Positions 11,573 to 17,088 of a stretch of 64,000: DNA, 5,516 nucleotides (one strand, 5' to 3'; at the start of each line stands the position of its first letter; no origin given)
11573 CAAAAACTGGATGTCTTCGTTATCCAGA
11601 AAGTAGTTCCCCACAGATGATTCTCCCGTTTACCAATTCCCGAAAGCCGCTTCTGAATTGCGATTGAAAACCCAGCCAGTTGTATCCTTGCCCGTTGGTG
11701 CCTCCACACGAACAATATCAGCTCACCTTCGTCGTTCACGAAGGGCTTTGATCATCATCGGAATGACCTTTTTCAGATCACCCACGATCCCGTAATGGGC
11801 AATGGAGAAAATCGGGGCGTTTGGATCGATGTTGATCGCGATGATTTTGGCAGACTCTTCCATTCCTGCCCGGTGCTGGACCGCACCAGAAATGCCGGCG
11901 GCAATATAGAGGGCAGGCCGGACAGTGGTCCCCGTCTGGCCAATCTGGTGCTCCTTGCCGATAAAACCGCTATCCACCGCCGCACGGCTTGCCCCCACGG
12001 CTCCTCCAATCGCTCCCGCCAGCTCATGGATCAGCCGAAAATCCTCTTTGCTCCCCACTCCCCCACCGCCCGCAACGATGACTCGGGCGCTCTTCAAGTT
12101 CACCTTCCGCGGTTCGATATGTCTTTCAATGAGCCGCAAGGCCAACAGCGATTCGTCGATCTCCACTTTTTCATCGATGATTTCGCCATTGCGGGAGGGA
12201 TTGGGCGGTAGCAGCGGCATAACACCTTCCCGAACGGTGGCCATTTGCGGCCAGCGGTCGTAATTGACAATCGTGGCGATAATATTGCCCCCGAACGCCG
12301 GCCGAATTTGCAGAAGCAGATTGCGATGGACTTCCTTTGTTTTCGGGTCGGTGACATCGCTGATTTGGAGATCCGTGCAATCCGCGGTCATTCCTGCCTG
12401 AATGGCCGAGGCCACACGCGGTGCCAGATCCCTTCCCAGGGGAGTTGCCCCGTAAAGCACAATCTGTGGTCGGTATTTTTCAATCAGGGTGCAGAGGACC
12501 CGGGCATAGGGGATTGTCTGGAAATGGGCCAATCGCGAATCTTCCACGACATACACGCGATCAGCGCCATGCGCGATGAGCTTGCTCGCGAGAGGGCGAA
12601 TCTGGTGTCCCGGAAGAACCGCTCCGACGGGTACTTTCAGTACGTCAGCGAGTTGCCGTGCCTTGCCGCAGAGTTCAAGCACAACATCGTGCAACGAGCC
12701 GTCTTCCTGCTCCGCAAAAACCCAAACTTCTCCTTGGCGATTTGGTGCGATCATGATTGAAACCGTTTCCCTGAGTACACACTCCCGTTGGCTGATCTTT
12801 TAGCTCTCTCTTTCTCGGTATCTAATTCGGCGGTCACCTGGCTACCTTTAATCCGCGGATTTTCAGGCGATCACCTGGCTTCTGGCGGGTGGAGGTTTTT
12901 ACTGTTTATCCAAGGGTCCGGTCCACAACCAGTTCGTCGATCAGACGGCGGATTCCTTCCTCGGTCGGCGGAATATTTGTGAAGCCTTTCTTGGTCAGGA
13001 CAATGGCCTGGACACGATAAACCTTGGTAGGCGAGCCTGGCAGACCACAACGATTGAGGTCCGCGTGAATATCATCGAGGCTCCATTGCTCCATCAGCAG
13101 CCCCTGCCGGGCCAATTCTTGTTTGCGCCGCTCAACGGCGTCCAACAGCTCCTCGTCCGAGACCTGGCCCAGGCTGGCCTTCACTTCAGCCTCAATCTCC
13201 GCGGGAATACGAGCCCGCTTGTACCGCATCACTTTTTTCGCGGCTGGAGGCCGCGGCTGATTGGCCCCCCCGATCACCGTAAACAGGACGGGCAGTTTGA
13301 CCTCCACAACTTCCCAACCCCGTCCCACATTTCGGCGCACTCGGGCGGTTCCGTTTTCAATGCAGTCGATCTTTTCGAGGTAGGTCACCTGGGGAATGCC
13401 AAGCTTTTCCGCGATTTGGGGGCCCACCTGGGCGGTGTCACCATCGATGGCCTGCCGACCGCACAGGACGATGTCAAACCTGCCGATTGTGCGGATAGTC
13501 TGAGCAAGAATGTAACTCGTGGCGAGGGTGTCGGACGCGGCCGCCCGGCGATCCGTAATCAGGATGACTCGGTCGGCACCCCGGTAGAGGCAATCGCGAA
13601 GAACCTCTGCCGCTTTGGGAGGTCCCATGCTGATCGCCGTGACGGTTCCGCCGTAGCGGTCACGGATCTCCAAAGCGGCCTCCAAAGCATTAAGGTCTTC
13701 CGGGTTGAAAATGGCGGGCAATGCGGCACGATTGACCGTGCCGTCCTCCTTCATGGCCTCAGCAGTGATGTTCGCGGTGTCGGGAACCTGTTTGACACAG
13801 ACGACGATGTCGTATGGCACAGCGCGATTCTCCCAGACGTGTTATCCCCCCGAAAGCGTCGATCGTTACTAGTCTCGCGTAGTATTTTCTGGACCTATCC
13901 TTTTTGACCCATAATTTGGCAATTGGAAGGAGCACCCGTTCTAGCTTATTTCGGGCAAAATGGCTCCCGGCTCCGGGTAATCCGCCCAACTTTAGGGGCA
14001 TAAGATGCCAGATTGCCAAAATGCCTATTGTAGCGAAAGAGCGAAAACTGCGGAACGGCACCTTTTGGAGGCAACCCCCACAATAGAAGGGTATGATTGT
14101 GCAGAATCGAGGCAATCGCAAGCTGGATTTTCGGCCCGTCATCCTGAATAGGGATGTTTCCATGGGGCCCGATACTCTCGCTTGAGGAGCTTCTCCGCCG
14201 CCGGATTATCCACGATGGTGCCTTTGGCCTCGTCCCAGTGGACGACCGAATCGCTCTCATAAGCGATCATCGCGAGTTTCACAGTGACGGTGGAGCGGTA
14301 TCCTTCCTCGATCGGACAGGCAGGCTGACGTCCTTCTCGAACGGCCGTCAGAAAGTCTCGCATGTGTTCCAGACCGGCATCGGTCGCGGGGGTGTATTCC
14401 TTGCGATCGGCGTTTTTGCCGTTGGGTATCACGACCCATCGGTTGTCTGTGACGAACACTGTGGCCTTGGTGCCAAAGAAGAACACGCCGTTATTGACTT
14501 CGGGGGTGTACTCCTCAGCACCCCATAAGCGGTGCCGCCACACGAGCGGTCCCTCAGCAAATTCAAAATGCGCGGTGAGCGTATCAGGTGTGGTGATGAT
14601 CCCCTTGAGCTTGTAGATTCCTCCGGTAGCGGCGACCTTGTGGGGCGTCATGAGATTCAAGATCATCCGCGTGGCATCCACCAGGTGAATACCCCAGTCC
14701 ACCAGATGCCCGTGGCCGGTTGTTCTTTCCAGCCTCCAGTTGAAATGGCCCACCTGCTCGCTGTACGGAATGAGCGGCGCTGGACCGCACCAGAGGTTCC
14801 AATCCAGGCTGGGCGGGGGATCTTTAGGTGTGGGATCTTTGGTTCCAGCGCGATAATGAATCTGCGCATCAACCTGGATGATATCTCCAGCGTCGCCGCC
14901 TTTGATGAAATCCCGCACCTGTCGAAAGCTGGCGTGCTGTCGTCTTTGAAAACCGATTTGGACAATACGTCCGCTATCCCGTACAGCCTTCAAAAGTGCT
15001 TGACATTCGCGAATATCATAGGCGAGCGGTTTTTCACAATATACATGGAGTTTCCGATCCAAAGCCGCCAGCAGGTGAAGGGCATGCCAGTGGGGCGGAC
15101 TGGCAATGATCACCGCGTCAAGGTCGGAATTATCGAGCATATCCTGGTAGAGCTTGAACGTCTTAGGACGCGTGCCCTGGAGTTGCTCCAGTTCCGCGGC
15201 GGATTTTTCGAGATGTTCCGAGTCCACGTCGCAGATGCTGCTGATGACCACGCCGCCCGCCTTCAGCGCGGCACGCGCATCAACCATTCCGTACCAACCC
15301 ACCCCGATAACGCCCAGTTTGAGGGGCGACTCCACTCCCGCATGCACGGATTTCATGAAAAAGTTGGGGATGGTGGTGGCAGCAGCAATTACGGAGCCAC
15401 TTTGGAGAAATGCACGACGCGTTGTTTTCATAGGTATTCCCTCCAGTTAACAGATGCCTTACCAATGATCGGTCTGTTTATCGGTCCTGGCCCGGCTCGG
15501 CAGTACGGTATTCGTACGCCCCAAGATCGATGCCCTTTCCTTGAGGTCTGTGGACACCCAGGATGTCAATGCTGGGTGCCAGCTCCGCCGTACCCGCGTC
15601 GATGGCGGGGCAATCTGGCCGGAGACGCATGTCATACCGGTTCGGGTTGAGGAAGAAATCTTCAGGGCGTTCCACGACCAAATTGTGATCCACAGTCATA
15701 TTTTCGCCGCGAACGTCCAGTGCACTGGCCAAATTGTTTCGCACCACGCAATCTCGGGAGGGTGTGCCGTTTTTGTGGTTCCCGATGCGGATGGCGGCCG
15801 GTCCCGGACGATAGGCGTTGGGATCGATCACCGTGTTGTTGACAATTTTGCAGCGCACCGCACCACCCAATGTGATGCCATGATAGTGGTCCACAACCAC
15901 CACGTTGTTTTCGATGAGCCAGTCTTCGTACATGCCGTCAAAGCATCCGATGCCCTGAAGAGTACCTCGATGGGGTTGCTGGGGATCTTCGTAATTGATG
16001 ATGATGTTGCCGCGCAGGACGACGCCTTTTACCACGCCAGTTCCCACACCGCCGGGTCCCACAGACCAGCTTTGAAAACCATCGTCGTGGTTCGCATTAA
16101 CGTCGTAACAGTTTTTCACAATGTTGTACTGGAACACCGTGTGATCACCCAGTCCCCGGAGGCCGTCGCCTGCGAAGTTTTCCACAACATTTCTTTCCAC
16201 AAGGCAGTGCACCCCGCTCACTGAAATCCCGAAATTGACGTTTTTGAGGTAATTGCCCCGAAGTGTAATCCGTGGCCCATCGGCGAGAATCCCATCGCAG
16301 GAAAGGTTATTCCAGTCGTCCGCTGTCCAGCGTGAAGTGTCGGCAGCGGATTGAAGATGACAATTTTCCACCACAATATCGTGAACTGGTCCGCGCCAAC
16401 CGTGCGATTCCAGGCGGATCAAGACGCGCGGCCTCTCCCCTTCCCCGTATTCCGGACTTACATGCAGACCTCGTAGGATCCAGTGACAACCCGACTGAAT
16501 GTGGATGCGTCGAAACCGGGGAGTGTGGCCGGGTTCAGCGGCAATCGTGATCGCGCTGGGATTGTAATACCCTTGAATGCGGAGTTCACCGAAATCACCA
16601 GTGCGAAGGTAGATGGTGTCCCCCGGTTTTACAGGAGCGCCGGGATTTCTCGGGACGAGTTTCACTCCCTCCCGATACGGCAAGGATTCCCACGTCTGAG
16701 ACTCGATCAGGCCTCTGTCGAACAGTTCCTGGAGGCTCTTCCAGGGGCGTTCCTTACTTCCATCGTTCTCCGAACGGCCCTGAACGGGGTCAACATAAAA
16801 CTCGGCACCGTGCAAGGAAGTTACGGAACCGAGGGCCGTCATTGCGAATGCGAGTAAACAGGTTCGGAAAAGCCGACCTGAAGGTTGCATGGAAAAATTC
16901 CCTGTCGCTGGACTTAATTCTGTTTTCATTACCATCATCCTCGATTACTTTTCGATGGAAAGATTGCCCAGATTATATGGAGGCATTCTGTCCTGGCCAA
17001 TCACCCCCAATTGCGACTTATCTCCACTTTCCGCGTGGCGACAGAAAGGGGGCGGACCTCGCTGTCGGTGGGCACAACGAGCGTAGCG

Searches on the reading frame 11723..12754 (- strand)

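Call 18: search_protein_families(library=pfam, proteins=[window:11723-12754:-], max_evalue=0.001)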
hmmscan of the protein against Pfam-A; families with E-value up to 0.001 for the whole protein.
window:11723-12754:- (343 aa): 2 families
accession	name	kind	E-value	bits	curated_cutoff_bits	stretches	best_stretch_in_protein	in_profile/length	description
PF01012.27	ETF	-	2.1e-44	151.9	26.7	1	10-197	1-178/181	Electron transfer flavoprotein domain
PF00766.25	ETF_alpha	-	8.8e-33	112.6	27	1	219-299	1-81/81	Electron transfer flavoprotein FAD-binding domain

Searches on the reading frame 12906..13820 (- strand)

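Call 18: search_protein_families(library=pfam, proteins=[window:12906-13820:-], max_evalue=0.001)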
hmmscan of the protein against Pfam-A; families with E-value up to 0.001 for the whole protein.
window:12906-13820:- (304 aa): 1 family
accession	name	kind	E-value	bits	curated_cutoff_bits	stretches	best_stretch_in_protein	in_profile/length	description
PF01012.27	ETF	-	4.3e-44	150.9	26.7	1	27-196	2-170/181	Electron transfer flavoprotein domain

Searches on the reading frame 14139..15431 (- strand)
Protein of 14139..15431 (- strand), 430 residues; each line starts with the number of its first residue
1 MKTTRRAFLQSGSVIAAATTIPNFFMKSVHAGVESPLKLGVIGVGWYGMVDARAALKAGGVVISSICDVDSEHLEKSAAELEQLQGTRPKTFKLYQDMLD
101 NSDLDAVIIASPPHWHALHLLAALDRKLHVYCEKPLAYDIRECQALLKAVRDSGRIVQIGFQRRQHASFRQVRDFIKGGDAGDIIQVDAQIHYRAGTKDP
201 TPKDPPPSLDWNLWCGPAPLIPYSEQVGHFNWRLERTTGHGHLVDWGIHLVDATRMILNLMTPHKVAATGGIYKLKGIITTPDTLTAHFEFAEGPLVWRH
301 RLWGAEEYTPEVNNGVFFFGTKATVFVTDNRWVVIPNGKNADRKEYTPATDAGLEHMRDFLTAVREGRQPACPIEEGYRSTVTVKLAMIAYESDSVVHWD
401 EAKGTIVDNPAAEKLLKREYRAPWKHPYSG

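Call 5: search_protein_families(library=pfam, proteins=[window:14139-15431:-], max_evalue=0.01)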
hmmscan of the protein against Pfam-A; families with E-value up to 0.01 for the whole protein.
window:14139-15431:- (430 aa): 4 families
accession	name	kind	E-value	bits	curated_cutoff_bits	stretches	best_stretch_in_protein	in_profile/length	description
PF01408.29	GFO_IDH_MocA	-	1.3e-20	74.7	24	1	38-161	2-120/120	Oxidoreductase family, NAD-binding Rossmann fold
PF19051.5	GFO_IDH_MocA_C2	-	9.5e-17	61.8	23.3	1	194-425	37-253/254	Oxidoreductase family, C-terminal alpha/beta domain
PF22725.1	GFO_IDH_MocA_C3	-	4.3e-11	43.3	27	1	169-324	1-122/124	GFO/IDH/MocA C-terminal domain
PF02894.22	GFO_IDH_MocA_C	-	2.8e-09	37.5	22.9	1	212-395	21-214/218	Oxidoreductase family, C-terminal alpha/beta domain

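Call 6: search_protein_families(library=ncbifam, proteins=[window:14139-15431:-], max_evalue=0.01)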
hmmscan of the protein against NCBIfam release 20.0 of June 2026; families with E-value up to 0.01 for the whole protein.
window:14139-15431:- (430 aa): 9 families
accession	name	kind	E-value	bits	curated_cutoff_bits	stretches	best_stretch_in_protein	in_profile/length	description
NF058561.1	BT_2158_fam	equivalog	1.5e-38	132.6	750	1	4-274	1-271/487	glycoside 3-dehydrogenase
TIGR04380.1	myo_inos_iolG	equivalog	2.1e-31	109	355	1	37-189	2-150/330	inositol 2-dehydrogenase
NF040723.1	UDP-GlcNAcDh_Arch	equivalog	3e-19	69.7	450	1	37-190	1-147/302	UDP-N-acetylglucosamine 3-dehydrogenase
NF052679.1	InsChiInosDhIolG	equivalog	2.9e-17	62.7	540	1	37-189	3-153/343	bifunctional inositol 2-dehydrogenase/D-chiro-inositol 1-dehydrogenase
NF052479.1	LevoglcsnDh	equivalog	3.3e-15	55.7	650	1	65-189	40-159/386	levoglucosan dehydrogenase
NF041392.1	XylDh_Gfo6_Halo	equivalog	8.3e-14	51.1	350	1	32-190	12-169/350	D-xylose 1-dehydrogenase Gfo6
NF008607.0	PRK11579.1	subfamily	6.4e-09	35.2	330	1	37-191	5-152/346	oxidoreductase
NF058563.1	BT_2159_fam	equivalog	4.2e-08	32.6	650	1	38-185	2-144/350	disaccharide 3-dehydrogenase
NF007574.0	PRK10206.1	equivalog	9.9e-07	28.1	352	1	96-196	58-158/345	oxidoreductase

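Call 9: search_solved_structures(query=window:14139-15431:-, max_evalue=0.001, show_alignments=2)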
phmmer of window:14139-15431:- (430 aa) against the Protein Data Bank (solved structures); distinct sequences matched with E-value up to 0.001: 71 (the best 60 are shown).
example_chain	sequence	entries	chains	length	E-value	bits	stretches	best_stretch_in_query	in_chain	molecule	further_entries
3ec7_A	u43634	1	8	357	8.8e-22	81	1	36-203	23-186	Putative Dehydrogenase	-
3cea_A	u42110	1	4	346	2.4e-21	79.5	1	34-187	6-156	Myo-inositol 2-dehydrogenase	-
8tdf_A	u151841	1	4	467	5.2e-18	68.5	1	38-270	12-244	Dehydrogenase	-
8tdh_A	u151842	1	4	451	1.1e-17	67.4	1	38-270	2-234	Predicted dehydrogenases and related proteins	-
3ezy_A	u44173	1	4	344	1.5e-16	63.7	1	37-183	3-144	Dehydrogenase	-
7xr9_A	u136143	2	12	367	9.4e-16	61.1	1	35-186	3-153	DgpA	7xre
4mkx_A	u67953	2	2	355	1e-13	54.4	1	34-187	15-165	Inositol dehydrogenase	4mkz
4n54_A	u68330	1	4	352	1.2e-13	54.2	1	35-187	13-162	Inositol dehydrogenase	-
3mz0_A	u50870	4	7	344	1e-12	51.1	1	37-186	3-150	Inositol 2-dehydrogenase/D-chiro-inositol 3-dehydrogenase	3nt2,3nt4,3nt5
9m37_A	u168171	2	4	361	2e-12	50.1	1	37-191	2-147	P581a DgpA2 and isoorientin complex structure | Gfo/Idh/MocA family protein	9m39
9m3d_B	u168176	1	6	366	2.1e-12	50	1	37-196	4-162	DgpA1 from W974-1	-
6o15_A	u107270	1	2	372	2.2e-12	50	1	38-187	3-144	Uncharacterized oxidoreductase YjhC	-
4fb5_A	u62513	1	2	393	2.4e-12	49.9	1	35-188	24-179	Probable oxidoreductase protein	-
2glx_A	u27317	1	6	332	5.4e-12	48.7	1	55-184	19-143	1,5-anhydro-D-fructose reductase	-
4l9r_A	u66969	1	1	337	6.4e-12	48.5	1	37-186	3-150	Inositol 2-dehydrogenase/D-chiro-inositol 3-dehydrogenase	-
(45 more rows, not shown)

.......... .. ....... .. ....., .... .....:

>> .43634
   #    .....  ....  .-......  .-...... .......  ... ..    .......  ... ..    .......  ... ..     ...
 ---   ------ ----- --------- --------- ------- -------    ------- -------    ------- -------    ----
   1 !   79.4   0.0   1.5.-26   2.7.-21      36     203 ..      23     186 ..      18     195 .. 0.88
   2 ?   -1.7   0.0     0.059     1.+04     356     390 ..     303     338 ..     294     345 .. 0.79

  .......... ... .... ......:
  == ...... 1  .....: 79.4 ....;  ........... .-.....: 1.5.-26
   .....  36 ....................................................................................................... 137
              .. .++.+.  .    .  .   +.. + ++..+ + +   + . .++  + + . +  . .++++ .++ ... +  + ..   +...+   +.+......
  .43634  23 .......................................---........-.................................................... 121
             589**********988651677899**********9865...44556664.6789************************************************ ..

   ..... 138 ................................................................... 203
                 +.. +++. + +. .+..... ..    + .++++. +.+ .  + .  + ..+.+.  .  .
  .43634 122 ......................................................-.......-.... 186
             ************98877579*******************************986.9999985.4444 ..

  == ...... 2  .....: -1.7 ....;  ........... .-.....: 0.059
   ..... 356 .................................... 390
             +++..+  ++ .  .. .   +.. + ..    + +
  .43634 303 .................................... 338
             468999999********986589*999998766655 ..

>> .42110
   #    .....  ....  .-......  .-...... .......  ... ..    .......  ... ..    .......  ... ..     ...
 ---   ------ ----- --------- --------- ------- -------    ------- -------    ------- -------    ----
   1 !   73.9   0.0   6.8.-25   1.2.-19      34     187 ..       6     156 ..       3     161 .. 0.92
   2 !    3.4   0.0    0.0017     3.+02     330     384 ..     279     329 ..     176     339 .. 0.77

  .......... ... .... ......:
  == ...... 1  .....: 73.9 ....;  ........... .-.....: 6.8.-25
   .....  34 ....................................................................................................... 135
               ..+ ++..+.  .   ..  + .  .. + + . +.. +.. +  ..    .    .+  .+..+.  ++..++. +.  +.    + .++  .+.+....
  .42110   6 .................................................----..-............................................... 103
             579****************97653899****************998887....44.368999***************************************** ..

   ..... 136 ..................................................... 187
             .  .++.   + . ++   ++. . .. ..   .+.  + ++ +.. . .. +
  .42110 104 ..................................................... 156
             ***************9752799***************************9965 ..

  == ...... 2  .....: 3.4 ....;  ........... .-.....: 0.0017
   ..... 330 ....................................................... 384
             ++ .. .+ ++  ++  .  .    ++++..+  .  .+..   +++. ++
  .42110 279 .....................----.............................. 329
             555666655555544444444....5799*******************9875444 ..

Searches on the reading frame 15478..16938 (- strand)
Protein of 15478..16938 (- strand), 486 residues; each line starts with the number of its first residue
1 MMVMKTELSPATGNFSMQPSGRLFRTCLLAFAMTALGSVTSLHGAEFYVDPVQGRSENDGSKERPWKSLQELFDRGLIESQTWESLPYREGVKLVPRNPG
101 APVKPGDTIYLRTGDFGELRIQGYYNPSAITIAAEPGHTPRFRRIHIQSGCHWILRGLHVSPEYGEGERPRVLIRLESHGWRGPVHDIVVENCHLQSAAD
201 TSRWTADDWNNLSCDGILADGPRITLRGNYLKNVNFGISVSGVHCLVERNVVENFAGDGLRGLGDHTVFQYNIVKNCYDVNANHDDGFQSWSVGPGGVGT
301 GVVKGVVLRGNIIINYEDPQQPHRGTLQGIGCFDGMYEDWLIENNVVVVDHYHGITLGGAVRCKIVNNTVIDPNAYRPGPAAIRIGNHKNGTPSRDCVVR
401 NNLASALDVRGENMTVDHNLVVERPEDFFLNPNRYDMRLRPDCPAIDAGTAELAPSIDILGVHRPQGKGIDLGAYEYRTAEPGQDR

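Call 18: search_protein_families(library=pfam, proteins=[window:15478-16938:-], max_evalue=0.001)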
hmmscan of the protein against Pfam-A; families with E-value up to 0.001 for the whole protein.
window:15478-16938:- (486 aa): 2 families
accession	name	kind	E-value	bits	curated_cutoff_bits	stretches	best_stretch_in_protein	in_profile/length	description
PF13229.12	Beta_helix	-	6.4e-07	29.6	25.9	1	216-396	2-150/158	Right handed beta helix region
PF05048.19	NosD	-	0.00046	20.1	23.6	0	338-388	92-136/212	Periplasmic copper-binding protein (NosD)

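Call 90: search_solved_structures(query=window:15478-16938:-, max_evalue=0.01)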
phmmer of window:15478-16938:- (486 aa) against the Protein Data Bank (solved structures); distinct sequences matched with E-value up to 0.01: 0.
